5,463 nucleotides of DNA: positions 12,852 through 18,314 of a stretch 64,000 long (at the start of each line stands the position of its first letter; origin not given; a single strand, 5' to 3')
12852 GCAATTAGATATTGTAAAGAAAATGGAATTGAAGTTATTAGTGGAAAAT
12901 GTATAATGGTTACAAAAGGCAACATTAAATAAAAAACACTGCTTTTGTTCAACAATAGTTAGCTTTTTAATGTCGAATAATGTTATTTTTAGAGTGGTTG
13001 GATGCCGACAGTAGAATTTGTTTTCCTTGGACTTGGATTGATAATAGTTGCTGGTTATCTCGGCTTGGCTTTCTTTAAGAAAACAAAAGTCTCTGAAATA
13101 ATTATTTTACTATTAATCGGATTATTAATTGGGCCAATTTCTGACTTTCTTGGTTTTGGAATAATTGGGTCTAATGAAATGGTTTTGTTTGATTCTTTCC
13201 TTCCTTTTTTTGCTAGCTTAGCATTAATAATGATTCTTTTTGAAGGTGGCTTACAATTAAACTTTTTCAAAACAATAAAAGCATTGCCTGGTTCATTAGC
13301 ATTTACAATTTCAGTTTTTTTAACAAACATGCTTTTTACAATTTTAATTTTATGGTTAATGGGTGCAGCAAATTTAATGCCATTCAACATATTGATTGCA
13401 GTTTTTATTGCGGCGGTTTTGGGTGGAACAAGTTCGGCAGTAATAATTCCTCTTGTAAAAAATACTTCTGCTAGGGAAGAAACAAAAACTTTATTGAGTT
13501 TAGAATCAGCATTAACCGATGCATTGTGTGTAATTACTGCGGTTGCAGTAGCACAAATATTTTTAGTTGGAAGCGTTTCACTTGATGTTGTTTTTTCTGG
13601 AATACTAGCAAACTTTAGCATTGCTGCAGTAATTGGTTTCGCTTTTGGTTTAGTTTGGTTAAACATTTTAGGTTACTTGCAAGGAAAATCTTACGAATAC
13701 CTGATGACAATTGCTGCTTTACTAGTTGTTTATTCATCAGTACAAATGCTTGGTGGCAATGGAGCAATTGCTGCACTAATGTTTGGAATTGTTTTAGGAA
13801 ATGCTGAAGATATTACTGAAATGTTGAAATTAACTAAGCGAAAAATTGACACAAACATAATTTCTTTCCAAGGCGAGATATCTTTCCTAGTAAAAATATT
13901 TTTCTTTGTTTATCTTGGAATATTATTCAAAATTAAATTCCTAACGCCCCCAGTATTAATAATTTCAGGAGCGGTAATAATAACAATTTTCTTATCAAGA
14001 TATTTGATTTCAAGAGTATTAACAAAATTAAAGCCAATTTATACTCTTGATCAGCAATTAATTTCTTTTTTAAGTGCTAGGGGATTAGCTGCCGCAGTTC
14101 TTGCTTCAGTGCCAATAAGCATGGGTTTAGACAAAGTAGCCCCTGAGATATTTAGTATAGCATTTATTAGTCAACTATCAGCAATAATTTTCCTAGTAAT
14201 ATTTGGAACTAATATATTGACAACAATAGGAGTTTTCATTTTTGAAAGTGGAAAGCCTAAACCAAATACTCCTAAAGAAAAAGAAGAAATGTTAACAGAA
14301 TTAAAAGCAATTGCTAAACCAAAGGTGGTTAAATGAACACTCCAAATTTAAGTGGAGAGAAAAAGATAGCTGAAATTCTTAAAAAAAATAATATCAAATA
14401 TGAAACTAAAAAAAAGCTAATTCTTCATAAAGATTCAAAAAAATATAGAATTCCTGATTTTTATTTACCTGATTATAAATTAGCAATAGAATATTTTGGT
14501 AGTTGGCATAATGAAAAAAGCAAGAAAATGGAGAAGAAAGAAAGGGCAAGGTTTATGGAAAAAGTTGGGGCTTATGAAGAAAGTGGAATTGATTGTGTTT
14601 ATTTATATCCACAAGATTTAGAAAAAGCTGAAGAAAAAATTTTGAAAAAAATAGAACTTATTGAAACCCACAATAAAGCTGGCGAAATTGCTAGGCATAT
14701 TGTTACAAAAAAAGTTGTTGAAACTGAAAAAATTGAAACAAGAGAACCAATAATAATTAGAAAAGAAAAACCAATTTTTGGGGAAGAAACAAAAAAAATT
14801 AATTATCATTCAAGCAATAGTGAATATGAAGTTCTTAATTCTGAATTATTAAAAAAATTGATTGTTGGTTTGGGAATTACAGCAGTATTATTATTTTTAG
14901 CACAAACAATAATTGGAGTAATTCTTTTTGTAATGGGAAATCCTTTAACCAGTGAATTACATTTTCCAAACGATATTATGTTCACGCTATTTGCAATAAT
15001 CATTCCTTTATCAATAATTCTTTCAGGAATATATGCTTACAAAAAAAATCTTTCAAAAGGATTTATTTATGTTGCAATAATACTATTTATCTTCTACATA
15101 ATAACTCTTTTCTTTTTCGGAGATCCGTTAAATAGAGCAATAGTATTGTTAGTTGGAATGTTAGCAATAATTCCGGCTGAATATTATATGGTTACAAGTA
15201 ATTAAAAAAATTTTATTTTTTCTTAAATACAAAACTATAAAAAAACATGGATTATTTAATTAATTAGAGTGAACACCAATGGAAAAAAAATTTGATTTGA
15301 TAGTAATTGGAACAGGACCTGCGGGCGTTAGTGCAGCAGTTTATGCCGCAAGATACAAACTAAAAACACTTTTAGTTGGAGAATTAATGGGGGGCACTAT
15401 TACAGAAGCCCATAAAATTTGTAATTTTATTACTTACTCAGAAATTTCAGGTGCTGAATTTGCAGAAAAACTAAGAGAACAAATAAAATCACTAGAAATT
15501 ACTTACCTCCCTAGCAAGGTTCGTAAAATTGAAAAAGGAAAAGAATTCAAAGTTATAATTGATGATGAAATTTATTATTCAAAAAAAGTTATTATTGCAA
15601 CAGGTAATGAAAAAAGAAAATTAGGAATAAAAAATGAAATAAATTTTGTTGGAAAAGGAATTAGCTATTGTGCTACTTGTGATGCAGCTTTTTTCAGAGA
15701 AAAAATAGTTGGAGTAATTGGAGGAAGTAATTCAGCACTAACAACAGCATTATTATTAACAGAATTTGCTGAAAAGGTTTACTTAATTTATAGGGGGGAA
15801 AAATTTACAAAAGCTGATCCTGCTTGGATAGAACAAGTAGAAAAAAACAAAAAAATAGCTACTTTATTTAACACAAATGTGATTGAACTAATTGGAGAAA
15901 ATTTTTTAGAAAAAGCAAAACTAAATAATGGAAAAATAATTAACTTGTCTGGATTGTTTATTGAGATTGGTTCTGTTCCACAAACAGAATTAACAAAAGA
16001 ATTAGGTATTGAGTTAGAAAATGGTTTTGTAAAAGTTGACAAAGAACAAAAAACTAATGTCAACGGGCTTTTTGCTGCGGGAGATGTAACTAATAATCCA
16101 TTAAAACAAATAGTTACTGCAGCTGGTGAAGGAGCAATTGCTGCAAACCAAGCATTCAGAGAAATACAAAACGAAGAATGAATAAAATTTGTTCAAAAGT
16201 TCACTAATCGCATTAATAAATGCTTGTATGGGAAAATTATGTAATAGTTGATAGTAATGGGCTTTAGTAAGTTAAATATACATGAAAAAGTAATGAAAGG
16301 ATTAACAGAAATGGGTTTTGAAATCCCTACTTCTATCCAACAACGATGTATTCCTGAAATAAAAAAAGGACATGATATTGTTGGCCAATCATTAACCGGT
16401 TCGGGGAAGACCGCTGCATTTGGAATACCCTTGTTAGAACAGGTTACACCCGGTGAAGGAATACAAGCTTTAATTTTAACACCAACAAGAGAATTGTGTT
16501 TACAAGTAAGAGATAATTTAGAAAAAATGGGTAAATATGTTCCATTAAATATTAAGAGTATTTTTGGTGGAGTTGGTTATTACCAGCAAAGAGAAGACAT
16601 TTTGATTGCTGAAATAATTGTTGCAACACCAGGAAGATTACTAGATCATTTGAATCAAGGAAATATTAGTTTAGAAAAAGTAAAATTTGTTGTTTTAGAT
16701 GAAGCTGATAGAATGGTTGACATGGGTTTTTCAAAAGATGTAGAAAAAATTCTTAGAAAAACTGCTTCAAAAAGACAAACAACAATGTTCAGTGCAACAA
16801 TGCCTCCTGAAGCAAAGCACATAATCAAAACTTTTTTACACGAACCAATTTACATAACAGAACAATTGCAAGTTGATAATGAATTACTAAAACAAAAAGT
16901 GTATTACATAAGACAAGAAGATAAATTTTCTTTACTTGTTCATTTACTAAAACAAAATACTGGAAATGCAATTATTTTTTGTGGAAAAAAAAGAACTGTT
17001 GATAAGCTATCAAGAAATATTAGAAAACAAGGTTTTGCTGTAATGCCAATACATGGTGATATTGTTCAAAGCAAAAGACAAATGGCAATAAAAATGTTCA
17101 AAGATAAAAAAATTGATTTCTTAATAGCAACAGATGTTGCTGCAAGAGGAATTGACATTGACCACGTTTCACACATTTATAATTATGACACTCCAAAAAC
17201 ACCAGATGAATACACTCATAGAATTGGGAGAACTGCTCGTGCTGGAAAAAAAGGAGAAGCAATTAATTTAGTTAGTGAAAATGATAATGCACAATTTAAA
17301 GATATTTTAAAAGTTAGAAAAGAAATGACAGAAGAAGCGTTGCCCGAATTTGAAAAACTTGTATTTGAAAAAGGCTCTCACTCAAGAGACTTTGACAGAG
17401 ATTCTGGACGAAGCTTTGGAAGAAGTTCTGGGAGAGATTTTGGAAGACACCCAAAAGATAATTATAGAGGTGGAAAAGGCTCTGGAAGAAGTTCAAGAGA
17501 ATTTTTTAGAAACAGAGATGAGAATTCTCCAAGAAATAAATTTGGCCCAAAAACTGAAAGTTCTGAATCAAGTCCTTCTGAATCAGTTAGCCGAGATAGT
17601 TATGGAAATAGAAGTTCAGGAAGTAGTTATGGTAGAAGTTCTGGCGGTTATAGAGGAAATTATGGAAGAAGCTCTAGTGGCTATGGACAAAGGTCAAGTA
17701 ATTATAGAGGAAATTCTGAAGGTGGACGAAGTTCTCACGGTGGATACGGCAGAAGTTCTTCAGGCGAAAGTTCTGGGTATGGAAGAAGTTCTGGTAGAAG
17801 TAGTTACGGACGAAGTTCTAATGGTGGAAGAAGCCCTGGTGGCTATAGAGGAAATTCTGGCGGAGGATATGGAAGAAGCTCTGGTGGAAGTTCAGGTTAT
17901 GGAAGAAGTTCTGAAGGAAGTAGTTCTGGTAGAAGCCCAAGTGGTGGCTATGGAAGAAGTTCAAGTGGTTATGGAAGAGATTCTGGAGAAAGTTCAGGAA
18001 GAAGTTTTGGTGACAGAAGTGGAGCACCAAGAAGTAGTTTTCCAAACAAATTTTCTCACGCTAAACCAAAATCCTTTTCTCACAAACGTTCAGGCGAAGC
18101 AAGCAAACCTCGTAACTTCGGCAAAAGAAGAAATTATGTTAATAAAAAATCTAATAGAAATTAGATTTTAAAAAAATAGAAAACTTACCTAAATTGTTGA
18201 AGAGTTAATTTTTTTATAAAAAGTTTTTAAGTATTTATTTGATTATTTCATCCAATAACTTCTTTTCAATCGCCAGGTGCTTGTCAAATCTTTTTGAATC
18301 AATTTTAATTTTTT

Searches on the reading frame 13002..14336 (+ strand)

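Call 46: search_protein_families(library=pfam, proteins=[window:13002-14336:+], max_evalue=0.0001)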
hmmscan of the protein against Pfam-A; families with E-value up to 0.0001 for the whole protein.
window:13002-14336:+ (444 aa): 1 family
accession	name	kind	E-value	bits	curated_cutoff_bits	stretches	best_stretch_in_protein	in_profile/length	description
PF00999.27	Na_H_Exchanger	-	6.2e-29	101.4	26.2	1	20-412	9-370/375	Sodium/hydrogen exchanger, transmembrane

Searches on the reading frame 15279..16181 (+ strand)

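Call 46: search_protein_families(library=pfam, proteins=[window:15279-16181:+], max_evalue=0.0001)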
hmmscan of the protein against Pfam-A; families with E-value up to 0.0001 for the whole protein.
window:15279-16181:+ (300 aa): 8 families
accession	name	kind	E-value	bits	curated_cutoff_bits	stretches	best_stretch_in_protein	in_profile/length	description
PF07992.20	Pyr_redox_2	-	2.4e-46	158.9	26.1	1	5-285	1-291/291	Pyridine nucleotide-disulphide oxidoreductase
PF13738.12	Pyr_redox_3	-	2.3e-22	80.1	30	1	50-268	72-305/305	Pyridine nucleotide-disulphide oxidoreductase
PF00070.33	Pyr_redox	-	7e-08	33.3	22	1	144-207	2-69/82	Pyridine nucleotide-disulphide oxidoreductase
PF12831.13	FAD_oxidored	-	3.7e-07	30.2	27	1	6-70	1-69/416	FAD dependent oxidoreductase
PF01134.28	GIDA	-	1.7e-06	27.8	22.1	0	6-44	1-29/391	Glucose inhibited division protein A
PF00890.30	FAD_binding_2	-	6.3e-06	26.1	20.4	0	6-33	1-28/414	FAD binding domain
PF03486.20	HI0933_like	-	1.4e-05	25.1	50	0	6-33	2-29/244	HI0933-like protein Rossmann domain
PF05834.18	Lycopene_cycl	-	1.9e-05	24.3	23.4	0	47-112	75-143/380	Lycopene cyclase protein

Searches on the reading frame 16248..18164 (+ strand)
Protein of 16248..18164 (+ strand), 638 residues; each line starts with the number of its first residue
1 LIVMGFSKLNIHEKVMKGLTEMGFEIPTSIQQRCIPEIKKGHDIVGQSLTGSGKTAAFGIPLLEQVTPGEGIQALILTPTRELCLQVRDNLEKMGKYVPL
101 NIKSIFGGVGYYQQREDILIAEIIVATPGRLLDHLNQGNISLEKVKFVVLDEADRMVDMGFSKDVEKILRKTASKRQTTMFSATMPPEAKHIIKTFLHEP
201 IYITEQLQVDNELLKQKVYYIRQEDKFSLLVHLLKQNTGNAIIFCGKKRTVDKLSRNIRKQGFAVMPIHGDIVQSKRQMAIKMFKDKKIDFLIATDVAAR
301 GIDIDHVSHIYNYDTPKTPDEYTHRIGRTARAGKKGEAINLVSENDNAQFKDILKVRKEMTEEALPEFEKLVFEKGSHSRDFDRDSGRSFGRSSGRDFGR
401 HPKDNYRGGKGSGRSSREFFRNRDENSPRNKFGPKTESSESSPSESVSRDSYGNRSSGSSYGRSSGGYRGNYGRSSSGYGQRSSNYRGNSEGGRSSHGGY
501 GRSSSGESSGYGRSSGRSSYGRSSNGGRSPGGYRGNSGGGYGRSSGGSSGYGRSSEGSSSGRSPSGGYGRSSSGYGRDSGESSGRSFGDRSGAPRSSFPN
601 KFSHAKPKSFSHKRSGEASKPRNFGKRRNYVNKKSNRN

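Call 46: search_protein_families(library=pfam, proteins=[window:16248-18164:+], max_evalue=0.0001)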
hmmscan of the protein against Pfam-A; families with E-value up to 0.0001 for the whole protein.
window:16248-18164:+ (638 aa): 3 families
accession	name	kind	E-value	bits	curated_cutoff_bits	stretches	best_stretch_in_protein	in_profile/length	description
PF00270.35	DEAD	-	1.3e-48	165.4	26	1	28-190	1-165/167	DEAD/DEAH box helicase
PF00271.37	Helicase_C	-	5.1e-31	107.6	23.5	1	226-333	2-110/110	Helicase conserved C-terminal domain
PF04851.21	ResIII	-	4.5e-07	30.4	22.5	1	31-185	8-162/164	Type III restriction enzyme, res subunit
